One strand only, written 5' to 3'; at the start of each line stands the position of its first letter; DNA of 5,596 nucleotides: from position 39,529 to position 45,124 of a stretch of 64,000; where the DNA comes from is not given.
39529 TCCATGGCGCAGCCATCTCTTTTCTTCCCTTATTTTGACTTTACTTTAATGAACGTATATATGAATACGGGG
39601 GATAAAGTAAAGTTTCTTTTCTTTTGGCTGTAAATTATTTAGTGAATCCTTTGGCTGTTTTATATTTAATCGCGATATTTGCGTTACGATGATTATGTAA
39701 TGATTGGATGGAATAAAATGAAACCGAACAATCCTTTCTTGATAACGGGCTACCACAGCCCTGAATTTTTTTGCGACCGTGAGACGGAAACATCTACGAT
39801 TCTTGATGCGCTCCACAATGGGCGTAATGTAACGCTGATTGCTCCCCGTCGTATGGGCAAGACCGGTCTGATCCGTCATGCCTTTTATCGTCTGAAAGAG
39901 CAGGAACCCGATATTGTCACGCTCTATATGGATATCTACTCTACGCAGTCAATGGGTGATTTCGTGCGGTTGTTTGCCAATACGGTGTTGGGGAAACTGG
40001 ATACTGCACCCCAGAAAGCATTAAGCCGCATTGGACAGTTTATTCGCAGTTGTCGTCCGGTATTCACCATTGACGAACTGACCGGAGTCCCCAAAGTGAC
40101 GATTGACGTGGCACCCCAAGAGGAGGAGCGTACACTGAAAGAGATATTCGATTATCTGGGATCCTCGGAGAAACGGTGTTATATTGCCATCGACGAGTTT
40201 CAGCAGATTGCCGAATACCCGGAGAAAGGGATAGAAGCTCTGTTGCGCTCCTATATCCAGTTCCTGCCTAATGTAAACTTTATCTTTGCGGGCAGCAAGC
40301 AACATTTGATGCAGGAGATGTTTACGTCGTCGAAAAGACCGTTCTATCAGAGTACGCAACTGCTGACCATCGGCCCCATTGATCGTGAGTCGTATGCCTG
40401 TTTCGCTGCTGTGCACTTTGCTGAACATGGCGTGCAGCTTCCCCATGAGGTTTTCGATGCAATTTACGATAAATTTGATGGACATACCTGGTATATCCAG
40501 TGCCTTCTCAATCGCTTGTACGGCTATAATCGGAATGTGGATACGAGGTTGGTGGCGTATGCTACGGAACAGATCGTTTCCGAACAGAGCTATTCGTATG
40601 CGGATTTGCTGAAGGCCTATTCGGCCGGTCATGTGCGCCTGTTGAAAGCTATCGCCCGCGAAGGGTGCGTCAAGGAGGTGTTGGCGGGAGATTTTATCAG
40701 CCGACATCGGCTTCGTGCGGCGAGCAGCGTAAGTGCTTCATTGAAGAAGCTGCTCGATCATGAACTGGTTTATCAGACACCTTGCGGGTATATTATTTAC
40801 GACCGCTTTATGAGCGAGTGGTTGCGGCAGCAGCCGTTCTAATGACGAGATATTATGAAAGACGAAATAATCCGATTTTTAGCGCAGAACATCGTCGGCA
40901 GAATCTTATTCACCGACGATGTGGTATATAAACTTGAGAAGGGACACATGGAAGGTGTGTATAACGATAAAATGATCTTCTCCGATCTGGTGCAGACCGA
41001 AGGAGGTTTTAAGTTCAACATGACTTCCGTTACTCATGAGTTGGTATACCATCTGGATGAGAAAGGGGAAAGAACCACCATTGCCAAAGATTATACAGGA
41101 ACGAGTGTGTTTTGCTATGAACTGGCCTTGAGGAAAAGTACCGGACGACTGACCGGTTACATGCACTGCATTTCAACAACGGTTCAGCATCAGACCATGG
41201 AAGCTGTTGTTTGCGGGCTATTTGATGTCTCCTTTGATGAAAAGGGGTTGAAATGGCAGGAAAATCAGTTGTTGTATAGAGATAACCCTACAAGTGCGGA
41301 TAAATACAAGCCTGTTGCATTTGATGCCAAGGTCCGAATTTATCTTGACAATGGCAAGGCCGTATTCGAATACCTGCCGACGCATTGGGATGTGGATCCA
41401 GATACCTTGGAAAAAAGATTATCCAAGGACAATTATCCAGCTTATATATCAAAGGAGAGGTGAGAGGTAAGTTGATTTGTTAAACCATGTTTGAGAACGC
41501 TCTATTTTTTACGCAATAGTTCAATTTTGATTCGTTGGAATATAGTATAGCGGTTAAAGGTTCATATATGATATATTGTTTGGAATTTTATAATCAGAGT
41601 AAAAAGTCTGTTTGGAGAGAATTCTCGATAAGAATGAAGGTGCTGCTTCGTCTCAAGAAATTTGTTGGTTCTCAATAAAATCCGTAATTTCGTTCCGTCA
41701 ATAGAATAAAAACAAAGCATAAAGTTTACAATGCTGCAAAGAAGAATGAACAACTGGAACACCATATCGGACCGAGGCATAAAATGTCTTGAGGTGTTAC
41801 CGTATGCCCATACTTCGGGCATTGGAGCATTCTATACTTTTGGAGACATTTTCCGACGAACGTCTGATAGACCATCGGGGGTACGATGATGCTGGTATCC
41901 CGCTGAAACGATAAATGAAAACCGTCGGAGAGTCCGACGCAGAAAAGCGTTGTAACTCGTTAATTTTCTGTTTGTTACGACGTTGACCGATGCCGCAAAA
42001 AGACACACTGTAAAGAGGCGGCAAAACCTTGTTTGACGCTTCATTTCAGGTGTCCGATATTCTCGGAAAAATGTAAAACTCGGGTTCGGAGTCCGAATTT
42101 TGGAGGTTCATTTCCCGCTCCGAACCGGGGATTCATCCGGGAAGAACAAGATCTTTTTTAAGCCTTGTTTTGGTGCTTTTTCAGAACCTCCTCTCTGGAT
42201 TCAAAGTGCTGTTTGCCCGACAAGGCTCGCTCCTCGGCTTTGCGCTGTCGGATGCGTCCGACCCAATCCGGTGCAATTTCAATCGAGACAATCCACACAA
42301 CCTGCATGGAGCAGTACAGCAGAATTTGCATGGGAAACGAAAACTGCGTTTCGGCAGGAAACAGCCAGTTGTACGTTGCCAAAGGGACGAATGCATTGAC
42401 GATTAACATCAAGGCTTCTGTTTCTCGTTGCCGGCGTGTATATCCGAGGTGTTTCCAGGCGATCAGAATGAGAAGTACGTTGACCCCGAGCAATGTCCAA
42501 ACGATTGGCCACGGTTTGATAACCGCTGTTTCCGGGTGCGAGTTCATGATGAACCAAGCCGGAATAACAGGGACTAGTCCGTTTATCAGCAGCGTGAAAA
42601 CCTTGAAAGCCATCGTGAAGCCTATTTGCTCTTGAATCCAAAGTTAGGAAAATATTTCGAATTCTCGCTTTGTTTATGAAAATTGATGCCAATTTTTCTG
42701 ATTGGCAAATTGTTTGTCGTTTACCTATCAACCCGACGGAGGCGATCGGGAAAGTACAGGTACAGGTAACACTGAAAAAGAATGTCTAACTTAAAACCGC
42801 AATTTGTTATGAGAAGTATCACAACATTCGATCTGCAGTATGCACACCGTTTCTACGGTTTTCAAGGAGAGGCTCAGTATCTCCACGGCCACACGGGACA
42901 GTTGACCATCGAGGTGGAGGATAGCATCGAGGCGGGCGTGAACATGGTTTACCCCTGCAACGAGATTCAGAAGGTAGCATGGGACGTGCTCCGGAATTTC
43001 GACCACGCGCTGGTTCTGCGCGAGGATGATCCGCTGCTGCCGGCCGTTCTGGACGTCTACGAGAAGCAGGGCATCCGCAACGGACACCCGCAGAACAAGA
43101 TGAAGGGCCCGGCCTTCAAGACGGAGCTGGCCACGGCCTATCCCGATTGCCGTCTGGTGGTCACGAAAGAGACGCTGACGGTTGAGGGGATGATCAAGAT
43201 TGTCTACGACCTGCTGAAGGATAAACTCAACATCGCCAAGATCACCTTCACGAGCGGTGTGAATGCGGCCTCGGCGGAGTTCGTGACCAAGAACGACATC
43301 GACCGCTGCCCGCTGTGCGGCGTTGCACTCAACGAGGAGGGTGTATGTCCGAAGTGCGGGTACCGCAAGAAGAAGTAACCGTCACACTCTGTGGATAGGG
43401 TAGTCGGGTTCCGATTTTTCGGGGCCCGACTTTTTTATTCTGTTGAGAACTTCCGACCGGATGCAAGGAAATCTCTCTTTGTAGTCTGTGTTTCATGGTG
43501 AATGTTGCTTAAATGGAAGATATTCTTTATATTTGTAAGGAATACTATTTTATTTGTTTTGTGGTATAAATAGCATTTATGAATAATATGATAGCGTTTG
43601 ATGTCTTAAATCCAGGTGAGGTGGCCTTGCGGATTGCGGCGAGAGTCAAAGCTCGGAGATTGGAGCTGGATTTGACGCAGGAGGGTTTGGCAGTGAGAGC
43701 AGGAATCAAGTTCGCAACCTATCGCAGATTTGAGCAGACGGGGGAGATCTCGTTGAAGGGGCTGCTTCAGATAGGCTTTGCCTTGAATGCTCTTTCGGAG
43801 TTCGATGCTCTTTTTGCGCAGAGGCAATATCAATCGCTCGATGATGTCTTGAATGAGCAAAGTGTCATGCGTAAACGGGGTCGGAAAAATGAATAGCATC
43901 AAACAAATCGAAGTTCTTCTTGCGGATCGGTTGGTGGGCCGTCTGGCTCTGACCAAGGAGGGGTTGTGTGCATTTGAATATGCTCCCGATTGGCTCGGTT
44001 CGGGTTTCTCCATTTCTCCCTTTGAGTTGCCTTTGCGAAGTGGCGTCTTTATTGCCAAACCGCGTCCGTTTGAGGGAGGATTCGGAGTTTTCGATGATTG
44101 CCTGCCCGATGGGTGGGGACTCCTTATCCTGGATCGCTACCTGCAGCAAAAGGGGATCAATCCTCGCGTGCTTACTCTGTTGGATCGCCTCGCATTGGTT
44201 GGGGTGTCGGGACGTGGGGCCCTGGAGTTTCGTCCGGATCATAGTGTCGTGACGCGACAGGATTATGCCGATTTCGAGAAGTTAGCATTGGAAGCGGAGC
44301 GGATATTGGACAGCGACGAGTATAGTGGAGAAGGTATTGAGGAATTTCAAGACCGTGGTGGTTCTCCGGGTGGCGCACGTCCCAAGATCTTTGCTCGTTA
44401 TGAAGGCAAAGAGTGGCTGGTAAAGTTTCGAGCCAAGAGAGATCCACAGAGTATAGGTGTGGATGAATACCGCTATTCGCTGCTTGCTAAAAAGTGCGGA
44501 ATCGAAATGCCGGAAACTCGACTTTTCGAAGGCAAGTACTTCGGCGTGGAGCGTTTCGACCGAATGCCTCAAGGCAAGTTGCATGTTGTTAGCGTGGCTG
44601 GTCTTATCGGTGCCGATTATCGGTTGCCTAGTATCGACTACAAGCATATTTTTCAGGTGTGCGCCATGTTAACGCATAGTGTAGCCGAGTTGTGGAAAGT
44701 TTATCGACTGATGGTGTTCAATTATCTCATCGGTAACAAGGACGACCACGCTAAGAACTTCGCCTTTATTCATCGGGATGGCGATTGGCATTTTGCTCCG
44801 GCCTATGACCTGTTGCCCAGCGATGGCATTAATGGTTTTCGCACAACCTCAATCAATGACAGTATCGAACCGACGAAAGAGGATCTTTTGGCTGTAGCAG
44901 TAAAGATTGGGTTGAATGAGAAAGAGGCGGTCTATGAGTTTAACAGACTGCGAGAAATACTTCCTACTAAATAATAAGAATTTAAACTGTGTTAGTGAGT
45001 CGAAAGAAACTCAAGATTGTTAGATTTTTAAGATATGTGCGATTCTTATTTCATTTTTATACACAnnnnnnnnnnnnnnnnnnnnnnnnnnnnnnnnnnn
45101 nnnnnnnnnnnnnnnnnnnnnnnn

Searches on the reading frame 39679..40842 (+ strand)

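Call 14: search_protein_families(library=pfam, proteins=[window:39679-40842:+], max_evalue=0.01)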
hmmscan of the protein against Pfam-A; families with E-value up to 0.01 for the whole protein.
window:39679-40842:+ (387 aa): 5 families
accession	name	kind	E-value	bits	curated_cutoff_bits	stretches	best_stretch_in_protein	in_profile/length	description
PF01637.24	ATPase_2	-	1e-10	42.3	33.2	1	31-274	1-223/225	ATPase domain predominantly from Archaea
PF13191.12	AAA_16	-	2.1e-08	35.3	32.6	1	34-191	5-158/167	AAA ATPase domain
PF13173.12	AAA_14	-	3.2e-08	34.1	27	1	152-218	50-110/129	AAA domain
PF13401.12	AAA_22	-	4.3e-08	34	27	1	48-206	5-123/130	AAA domain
PF14516.12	AAA_35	-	2.4e-05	23.8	27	1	29-108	11-94/331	AAA-like domain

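Call 31: search_protein_families(library=padloc, proteins=[window:39679-40842:+], max_evalue=0.001)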
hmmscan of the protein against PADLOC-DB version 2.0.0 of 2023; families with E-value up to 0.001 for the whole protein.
window:39679-40842:+ (387 aa): 2 families
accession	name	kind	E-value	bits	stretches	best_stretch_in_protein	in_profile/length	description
PDLC04787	PDC-S01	-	6.7e-05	19.9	0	149-213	76-134/412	-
PDLC04789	PDC-S01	-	0.0003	18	0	38-74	7-43/375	-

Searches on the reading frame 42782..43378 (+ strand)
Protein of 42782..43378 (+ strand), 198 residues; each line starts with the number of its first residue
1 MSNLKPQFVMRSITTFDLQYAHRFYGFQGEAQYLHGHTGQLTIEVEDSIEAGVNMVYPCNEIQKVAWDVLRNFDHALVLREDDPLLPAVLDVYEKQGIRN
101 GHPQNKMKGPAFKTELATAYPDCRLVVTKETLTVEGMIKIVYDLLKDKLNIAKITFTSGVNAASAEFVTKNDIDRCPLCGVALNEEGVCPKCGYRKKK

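Call 14: search_protein_families(library=pfam, proteins=[window:42782-43378:+], max_evalue=0.01)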
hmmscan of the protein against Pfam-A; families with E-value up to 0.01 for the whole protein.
window:42782-43378:+ (198 aa): 2 families
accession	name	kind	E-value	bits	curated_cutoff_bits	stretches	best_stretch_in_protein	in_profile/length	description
PF01242.24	PTPS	-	3.3e-11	43.6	22.4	1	15-154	5-101/121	6-pyruvoyl tetrahydropterin synthase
PF12175.13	WSS_VP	-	0.0091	15.9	24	0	95-174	79-158/201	White spot syndrome virus structural envelope protein VP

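Call 31: search_protein_families(library=padloc, proteins=[window:42782-43378:+], max_evalue=0.001)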
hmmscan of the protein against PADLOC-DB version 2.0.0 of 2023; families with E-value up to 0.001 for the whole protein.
window:42782-43378:+ (198 aa): 0 families

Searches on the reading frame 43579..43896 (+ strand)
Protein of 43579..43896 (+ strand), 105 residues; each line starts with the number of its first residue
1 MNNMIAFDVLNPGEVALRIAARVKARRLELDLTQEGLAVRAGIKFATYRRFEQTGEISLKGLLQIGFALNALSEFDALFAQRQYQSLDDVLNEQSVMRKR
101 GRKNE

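Call 14: search_protein_families(library=pfam, proteins=[window:43579-43896:+], max_evalue=0.01)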
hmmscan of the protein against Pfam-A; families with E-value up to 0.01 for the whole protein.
window:43579-43896:+ (105 aa): 2 families
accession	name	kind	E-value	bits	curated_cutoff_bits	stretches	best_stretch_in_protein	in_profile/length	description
PF01381.28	HTH_3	-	9.9e-05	22.7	23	1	23-53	1-31/55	Helix-turn-helix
PF13560.12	HTH_31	-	0.0013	19.4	27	1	19-53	2-36/64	Helix-turn-helix domain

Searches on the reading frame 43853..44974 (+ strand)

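Call 14: search_protein_families(library=pfam, proteins=[window:43853-44974:+], max_evalue=0.01)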
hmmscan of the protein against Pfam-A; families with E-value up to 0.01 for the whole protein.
window:43853-44974:+ (373 aa): 2 families
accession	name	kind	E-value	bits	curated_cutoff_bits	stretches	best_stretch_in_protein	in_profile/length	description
PF07804.18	HipA_C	-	8.3e-44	150.2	30.5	1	171-361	2-200/213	HipA-like C-terminal domain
PF13657.11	Couple_hipA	-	1.5e-15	58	22.5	1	20-126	2-98/99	HipA N-terminal domain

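Call 31: search_protein_families(library=padloc, proteins=[window:43853-44974:+], max_evalue=0.001)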
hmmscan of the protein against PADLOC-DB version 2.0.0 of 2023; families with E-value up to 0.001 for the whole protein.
window:43853-44974:+ (373 aa): 4 families
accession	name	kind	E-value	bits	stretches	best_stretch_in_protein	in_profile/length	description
PDLC04340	PDC-M03A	-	8.7e-09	33.3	1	265-319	113-166/280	-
PDLC04339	PDC-M03A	-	3.9e-07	27.7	1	282-319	136-173/293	-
PDLC04344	PDC-M03A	-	0.0001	19.9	1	287-319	154-187/305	-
PDLC04342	PDC-M03A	-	0.00022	18.9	0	287-320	155-190/299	-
